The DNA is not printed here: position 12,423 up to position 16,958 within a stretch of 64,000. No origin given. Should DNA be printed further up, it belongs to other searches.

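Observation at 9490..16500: Near-identical intragenic and intergenic module repeats imply concerted evolution or gene conversion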

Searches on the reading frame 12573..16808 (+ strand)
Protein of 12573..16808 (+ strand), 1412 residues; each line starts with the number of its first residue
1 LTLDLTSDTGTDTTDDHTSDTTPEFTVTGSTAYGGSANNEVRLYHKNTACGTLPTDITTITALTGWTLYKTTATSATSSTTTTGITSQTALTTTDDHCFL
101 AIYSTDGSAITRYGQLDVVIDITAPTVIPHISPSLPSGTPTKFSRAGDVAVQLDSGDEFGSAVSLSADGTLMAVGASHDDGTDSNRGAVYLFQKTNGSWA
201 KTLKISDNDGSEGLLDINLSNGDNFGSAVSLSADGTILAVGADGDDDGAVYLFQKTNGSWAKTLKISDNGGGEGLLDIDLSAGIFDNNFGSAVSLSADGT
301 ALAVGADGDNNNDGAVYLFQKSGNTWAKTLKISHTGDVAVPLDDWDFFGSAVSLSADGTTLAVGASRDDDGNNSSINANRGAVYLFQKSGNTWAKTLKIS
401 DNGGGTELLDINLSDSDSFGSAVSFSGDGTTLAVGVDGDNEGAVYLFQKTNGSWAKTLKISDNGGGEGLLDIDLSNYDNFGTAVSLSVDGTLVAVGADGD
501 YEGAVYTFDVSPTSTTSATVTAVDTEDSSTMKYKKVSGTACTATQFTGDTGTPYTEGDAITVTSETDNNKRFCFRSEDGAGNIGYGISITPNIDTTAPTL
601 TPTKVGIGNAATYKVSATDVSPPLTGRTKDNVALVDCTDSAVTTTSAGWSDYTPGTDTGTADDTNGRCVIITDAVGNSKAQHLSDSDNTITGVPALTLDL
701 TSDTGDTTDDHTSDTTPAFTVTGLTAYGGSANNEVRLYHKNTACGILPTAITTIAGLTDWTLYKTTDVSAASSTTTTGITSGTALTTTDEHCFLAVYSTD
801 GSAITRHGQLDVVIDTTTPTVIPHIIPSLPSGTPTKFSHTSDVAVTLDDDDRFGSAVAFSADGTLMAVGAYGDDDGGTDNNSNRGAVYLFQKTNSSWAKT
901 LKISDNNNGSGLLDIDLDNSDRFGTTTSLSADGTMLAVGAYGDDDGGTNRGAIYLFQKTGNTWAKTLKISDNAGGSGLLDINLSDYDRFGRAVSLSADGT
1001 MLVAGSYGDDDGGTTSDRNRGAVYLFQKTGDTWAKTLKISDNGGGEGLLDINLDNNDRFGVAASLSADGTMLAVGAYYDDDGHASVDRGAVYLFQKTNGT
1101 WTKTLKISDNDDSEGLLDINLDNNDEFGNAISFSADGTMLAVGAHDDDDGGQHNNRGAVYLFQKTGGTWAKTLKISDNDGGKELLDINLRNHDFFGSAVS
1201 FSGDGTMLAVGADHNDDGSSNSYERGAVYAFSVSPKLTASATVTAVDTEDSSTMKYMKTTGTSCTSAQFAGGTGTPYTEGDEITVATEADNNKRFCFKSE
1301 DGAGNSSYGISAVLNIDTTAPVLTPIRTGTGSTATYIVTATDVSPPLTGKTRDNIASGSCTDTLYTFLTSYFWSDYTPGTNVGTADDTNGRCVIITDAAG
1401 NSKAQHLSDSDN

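Call 55: find_homologous_proteins(query=window:12573-16808:+, max_evalue=1e-50)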
Query window:12573-16808:+ (1412 aa): 157 proteins with E <= 1e-50 among 8000 candidates; the best 120 are listed.
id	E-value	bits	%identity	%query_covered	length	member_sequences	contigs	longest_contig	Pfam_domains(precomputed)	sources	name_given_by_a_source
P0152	0.0e+0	3170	100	100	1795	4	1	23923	PF14312.13,PF09582.16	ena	-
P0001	0.0e+0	1056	73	49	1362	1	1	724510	PF12733.14,PF14312.13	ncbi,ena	-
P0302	1.4e-268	913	42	28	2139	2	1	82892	PF14312.13,PF05860.20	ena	-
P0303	6.1e-243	828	44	28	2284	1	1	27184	PF14312.13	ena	-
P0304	1.8e-205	703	60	42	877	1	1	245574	PF14312.13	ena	-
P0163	2.3e-201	690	59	42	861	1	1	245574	PF14312.13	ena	-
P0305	1.1e-193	664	39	31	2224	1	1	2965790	PF14312.13,PF05860.20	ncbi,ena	-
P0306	4.2e-189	649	51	42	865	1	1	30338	PF14312.13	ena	-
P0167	2.8e-185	637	41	28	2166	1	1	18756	PF10003.16,PF14312.13,PF05860.20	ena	-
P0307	6.5e-170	586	39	28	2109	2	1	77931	PF14312.13,PF05860.20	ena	-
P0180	6.2e-162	559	37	78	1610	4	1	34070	PF01839.30,PF14312.13,PF25059.2,PF21466.4,PF09582.16,PF25788.3,PF22433.4,PF00041.28,PF16656.12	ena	-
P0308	2.8e-155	537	49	46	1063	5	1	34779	PF14312.13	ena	-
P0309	1.1e-151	525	53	40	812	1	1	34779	PF14312.13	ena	-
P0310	1.2e-151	525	49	42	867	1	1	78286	PF14312.13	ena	-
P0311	1.2e-151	525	50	44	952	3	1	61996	PF14312.13,PF00041.28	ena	-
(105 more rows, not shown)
